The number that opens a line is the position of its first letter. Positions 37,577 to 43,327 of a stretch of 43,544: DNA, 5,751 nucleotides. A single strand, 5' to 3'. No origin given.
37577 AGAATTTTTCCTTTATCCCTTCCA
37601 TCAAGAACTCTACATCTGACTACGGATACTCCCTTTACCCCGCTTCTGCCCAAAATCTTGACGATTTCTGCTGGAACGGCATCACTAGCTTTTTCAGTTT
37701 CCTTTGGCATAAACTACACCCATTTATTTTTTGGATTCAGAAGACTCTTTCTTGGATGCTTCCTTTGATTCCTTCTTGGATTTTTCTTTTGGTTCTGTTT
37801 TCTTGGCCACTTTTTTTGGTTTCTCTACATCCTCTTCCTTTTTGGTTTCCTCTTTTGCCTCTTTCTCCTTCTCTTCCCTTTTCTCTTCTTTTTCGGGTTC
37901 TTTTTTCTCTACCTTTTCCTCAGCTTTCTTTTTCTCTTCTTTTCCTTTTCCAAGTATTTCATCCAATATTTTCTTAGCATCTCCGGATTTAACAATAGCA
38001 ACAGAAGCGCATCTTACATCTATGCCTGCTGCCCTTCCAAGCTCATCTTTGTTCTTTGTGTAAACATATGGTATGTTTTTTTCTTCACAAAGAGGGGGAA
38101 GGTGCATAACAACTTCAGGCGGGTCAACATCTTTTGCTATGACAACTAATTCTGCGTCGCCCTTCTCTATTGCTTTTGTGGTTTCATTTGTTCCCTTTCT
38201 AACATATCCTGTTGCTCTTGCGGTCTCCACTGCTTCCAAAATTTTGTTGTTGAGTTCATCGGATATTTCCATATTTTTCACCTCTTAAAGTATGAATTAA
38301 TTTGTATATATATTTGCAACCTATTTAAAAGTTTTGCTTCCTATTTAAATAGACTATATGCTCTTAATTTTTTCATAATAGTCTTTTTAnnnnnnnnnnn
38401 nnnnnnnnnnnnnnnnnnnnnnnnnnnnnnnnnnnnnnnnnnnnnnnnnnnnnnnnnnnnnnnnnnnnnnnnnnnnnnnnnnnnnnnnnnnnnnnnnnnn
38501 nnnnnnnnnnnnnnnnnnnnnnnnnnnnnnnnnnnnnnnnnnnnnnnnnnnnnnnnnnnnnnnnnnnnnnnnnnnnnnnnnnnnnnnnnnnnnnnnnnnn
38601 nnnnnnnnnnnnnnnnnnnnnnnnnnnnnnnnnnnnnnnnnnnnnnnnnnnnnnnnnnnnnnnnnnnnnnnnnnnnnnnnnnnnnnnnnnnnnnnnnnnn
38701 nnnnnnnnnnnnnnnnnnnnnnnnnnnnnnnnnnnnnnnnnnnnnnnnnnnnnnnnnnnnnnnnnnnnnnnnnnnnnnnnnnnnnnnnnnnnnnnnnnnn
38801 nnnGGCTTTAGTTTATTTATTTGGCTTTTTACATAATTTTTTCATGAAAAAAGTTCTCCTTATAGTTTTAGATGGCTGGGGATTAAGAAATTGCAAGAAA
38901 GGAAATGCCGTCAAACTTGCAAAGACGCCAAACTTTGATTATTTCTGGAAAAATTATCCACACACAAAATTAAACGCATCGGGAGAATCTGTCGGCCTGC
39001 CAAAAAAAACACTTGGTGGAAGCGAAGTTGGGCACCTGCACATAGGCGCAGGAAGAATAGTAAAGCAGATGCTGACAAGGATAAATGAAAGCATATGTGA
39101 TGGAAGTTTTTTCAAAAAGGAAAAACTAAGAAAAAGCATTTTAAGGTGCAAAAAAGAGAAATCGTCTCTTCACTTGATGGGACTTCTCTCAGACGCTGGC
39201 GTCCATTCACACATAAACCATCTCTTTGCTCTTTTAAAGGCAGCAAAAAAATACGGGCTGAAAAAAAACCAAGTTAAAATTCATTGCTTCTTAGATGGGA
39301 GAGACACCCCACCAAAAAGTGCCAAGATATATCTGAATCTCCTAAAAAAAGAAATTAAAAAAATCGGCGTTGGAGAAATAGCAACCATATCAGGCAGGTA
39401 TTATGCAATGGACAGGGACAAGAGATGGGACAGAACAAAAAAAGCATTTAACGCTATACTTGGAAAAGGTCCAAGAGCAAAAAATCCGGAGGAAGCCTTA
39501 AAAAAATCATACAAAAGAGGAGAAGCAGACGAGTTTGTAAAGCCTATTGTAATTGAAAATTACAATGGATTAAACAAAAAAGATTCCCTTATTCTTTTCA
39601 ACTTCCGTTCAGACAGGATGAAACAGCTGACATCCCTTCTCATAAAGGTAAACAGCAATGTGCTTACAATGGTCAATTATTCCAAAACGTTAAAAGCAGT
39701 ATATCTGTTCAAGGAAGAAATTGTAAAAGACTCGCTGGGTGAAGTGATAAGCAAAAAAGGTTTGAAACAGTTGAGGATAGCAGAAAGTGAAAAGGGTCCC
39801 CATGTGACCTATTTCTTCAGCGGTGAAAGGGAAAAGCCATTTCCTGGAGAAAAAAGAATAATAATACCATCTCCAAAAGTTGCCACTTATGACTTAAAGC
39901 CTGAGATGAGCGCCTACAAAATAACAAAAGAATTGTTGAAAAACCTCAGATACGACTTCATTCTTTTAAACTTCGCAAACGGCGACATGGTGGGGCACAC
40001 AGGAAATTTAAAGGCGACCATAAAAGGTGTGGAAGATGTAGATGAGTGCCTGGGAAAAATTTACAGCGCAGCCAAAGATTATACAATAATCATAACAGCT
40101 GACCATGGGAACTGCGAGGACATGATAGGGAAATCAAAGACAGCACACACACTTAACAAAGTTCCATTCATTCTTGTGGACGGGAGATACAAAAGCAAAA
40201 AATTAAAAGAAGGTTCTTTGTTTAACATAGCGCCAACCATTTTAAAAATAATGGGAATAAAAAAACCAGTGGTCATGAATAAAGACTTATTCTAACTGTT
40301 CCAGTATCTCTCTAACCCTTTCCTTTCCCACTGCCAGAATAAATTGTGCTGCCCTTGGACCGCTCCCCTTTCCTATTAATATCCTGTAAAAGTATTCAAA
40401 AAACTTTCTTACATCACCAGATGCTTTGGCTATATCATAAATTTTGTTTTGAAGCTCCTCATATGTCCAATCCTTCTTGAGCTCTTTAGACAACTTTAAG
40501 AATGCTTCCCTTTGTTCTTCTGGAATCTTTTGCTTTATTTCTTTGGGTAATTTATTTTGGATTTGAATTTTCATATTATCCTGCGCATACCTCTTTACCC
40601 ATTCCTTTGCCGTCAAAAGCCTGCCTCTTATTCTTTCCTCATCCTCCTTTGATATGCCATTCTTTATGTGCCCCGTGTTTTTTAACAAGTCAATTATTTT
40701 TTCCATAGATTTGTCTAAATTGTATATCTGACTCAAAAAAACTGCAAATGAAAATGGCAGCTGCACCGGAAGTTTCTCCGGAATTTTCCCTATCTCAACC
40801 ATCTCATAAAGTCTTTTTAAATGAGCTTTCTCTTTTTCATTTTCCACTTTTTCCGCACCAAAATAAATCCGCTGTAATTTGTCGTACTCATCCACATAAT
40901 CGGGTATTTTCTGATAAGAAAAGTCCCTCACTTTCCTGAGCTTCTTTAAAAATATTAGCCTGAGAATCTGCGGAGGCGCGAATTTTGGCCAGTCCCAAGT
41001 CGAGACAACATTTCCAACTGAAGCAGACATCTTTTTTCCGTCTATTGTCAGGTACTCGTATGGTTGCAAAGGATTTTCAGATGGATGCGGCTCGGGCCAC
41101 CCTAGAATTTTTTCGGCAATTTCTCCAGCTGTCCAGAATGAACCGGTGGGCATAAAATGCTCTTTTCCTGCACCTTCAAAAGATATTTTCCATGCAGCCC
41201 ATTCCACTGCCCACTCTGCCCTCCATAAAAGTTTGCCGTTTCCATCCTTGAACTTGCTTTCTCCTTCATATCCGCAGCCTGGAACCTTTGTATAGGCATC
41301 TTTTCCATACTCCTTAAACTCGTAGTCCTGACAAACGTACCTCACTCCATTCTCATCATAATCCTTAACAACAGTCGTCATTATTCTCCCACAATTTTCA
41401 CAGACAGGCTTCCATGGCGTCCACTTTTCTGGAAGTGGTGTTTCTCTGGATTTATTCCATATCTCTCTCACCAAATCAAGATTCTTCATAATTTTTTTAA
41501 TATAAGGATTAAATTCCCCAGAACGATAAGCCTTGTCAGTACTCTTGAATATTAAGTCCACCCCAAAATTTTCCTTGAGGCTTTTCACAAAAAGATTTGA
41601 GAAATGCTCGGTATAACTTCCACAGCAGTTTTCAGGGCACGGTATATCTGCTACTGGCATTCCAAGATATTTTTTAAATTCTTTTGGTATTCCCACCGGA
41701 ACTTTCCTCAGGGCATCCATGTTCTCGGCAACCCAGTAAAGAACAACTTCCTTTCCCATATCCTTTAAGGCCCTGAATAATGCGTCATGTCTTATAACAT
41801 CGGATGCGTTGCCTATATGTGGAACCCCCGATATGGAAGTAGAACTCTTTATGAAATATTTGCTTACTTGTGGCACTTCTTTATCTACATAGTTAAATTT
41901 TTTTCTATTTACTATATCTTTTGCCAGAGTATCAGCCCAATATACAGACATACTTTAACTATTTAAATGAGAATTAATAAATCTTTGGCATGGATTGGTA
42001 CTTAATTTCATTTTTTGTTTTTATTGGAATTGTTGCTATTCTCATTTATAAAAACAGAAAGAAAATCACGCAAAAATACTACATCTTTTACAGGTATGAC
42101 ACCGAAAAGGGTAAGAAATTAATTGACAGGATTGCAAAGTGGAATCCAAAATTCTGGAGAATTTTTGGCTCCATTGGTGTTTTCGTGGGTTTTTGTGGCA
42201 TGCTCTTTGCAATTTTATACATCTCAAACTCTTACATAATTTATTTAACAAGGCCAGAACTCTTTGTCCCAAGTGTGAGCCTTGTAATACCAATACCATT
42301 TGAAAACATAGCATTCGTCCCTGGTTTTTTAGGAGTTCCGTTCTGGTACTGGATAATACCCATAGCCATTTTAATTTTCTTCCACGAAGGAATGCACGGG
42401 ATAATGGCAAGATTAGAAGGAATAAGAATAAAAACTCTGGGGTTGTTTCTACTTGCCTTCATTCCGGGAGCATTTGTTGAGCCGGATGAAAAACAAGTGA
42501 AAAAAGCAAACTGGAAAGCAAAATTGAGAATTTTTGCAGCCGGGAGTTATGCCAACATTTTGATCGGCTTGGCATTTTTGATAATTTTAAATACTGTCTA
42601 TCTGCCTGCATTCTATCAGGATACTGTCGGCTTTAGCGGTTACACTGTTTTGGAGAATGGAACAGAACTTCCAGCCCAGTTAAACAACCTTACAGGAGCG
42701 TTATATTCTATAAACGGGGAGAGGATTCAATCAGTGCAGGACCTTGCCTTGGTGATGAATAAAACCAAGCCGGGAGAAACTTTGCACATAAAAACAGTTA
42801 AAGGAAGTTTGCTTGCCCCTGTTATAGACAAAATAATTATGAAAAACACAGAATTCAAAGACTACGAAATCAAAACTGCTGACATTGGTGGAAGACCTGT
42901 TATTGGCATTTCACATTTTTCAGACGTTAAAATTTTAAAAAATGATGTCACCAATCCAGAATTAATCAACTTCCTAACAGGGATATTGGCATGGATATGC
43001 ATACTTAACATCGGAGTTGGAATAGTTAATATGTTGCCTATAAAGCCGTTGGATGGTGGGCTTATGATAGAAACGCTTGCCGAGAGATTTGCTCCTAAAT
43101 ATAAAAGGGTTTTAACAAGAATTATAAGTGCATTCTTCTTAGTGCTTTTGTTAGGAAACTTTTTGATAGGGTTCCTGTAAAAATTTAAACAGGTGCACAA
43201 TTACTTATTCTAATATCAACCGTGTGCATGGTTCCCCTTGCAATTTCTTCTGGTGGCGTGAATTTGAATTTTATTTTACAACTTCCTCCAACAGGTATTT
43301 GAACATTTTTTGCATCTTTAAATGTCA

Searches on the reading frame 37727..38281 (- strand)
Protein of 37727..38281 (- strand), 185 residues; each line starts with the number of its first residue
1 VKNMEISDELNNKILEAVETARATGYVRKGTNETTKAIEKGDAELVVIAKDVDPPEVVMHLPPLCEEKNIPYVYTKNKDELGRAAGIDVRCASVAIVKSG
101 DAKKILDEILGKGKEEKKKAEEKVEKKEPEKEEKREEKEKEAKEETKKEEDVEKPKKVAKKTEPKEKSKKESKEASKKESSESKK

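Call 76: search_protein_families(library=pfam, proteins=[window:37727-38281:-], max_evalue=0.001)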
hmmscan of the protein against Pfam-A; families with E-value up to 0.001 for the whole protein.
window:37727-38281:- (185 aa): 1 family
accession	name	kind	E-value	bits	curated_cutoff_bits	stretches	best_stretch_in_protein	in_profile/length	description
PF01248.31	Ribosomal_L7Ae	-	1.1e-29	102.4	22.1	1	13-105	2-94/95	Ribosomal protein L7Ae/L30e/S12e/Gadd45 family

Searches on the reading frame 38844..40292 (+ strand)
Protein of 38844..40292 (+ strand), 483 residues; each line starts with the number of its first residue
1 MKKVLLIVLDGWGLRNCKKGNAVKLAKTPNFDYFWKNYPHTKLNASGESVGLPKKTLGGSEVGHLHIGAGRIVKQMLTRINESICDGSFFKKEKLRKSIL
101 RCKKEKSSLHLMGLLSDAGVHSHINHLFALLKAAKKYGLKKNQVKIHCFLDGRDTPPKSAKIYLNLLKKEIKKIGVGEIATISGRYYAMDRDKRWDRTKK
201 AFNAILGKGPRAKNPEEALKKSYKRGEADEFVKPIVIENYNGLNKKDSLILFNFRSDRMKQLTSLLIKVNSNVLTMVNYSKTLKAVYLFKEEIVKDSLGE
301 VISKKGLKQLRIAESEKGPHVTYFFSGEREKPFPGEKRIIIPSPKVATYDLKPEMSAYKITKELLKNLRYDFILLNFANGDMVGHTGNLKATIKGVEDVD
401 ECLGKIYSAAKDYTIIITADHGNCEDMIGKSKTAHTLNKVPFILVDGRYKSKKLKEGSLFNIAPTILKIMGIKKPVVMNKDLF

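Call 11: search_protein_families(library=pfam, proteins=[window:38844-40292:+])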
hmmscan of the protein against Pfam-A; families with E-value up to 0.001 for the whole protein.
window:38844-40292:+ (483 aa): 4 families
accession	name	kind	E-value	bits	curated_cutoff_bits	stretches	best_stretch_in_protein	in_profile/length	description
PF01676.23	Metalloenzyme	-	3.1e-78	263.2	24.3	1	2-474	1-252/252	Metalloenzyme superfamily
PF06415.18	iPGM_N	-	4.5e-74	249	27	1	80-276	1-201/217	BPG-independent PGAM N-terminus (iPGM_N)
PF01663.27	Phosphodiest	-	2.3e-06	27.9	23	1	368-422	158-220/342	Type I phosphodiesterase / nucleotide pyrophosphatase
PF00884.28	Sulfatase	-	0.00025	20.9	25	1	387-472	201-301/301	Sulfatase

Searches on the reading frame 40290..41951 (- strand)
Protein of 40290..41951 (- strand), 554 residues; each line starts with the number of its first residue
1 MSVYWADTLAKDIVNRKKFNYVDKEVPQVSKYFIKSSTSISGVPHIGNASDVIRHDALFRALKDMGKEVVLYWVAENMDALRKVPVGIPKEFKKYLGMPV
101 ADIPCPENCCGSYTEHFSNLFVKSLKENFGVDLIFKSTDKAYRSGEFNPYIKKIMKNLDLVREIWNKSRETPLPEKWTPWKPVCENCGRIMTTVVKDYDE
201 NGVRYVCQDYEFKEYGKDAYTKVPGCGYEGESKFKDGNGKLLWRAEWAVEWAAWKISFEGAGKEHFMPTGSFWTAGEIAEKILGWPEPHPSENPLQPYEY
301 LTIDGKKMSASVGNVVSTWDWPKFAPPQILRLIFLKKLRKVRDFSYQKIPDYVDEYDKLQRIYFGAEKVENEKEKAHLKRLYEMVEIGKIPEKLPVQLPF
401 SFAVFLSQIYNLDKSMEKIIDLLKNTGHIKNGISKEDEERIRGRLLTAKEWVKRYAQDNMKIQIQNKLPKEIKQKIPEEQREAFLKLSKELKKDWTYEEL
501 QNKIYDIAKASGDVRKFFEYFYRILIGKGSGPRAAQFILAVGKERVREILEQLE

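Call 11: search_protein_families(library=pfam, proteins=[window:40290-41951:-])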
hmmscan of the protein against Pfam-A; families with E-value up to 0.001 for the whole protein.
window:40290-41951:- (554 aa): 5 families
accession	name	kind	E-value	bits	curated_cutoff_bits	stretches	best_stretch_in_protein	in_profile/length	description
PF01921.24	tRNA-synt_1f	-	7e-97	325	27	1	4-385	2-357/360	tRNA synthetases class I (K)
PF09334.17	tRNA-synt_1g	-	2.1e-08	33.8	20.1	1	272-347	299-367/391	tRNA synthetases class I (M)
PF01406.26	tRNA-synt_1e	-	1.6e-05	24.9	27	0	299-348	245-295/301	tRNA synthetases class I (C) catalytic domain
PF13565.12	HTH_32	-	2.8e-05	25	33.7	1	447-504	1-56/73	Homeodomain-like domain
PF19269.4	Anticodon_2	-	0.00072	20.4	23.6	0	462-548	45-135/141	Anticodon binding domain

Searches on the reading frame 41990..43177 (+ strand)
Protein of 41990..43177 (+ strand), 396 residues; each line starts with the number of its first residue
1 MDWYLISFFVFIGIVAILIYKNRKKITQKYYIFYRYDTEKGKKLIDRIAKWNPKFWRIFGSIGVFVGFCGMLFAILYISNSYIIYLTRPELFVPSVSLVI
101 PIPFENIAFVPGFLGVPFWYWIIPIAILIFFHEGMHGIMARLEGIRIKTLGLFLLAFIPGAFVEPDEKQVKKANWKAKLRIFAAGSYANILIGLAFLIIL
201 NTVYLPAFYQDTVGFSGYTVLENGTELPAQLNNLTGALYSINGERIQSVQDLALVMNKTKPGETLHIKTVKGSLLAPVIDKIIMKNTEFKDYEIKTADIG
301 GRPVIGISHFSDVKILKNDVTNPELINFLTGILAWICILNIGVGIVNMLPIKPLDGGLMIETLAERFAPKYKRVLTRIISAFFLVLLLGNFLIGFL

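Call 11: search_protein_families(library=pfam, proteins=[window:41990-43177:+])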
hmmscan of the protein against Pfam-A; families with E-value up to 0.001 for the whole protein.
window:41990-43177:+ (396 aa): 1 family
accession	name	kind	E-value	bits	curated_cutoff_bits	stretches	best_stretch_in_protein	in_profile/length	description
PF02163.28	Peptidase_M50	-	2.5e-28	99.4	27.2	1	121-385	2-220/221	Peptidase family M50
